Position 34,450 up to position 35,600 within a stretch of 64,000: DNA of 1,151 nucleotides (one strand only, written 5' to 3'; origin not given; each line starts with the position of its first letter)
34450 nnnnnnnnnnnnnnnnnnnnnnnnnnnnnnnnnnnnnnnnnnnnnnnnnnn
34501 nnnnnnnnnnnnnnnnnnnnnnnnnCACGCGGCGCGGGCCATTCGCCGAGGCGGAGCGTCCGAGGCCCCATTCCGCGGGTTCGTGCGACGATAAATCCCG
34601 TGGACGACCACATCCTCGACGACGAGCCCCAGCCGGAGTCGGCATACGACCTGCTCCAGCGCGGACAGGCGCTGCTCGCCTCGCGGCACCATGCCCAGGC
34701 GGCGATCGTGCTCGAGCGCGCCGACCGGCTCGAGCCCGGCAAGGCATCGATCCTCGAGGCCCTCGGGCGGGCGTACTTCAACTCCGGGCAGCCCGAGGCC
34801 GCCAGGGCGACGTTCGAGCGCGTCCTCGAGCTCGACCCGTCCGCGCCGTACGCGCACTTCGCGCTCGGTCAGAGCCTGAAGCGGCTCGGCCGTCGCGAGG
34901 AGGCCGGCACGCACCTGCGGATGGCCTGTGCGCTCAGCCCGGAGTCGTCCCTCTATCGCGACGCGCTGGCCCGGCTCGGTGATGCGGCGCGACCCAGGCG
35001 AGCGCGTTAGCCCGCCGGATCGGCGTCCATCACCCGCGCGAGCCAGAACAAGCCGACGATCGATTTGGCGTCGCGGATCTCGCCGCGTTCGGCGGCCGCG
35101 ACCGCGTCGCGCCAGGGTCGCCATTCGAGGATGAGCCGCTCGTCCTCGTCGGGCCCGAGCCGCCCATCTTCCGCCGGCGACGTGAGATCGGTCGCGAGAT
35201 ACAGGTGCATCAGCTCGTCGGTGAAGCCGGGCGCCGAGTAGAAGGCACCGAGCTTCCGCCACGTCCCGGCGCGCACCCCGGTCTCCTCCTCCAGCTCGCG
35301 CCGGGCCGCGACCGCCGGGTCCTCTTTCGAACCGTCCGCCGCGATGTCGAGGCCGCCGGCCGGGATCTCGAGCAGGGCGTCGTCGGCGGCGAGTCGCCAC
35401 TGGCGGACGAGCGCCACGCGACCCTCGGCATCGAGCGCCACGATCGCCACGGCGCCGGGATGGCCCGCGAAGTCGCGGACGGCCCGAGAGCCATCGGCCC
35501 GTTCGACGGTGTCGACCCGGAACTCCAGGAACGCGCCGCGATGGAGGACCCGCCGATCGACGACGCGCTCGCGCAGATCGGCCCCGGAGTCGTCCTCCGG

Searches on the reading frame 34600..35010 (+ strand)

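Call 37: search_protein_families(library=pfam, proteins=[window:34600-35010:+], max_evalue=0.001)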
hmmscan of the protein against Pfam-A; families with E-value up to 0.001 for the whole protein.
window:34600-35010:+ (136 aa): 14 families
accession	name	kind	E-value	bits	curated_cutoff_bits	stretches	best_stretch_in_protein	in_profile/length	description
PF07719.23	TPR_2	-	1.3e-16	59.7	27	2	50-81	2-33/34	Tetratricopeptide repeat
PF13428.12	TPR_14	-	5.7e-16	57.9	23.5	2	51-91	3-43/44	Tetratricopeptide repeat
PF14559.12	TPR_19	-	1.1e-14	55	25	2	25-83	1-59/68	Tetratricopeptide repeat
PF13181.12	TPR_8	-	5.2e-14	51.6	25.7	1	50-81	2-33/34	Tetratricopeptide repeat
PF13432.12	TPR_16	-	9.6e-13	48.8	32.7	1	54-116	2-64/65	Tetratricopeptide repeat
PF13414.12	TPR_11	-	9.1e-12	44.9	26.8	1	56-97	1-42/42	TPR repeat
PF00515.34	TPR_1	-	2.3e-10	40.3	27.8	1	55-81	7-33/34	Tetratricopeptide repeat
PF13431.12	TPR_17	-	4.6e-10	39.4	24.4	0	72-101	2-31/34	Tetratricopeptide repeat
PF13174.12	TPR_6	-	5.1e-09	36.6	26.3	0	55-81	6-32/33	Tetratricopeptide repeat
PF13424.12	TPR_12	-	1.4e-08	35.3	30.1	1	15-79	10-75/77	Tetratricopeptide repeat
PF13371.12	TPR_9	-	5.2e-08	33.2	35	1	24-87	4-67/73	Tetratricopeptide repeat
PF07721.20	TPR_4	-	7.5e-07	29.6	27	0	83-107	1-25/26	Tetratricopeptide repeat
PF13176.12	TPR_7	-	2e-06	27.9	27.9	0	52-80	2-30/36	Tetratricopeptide repeat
PF12895.13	ANAPC3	-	4.5e-06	27.3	27.2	1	30-107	4-80/82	Anaphase-promoting complex, cyclosome, subunit 3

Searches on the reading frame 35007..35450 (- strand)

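Call 37: search_protein_families(library=pfam, proteins=[window:35007-35450:-], max_evalue=0.001)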
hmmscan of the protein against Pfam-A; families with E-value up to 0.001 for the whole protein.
window:35007-35450:- (147 aa): 1 family
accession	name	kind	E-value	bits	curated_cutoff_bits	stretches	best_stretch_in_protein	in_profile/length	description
PF00293.34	NUDIX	-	1.6e-14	54.5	21.1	1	2-128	7-128/134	NUDIX domain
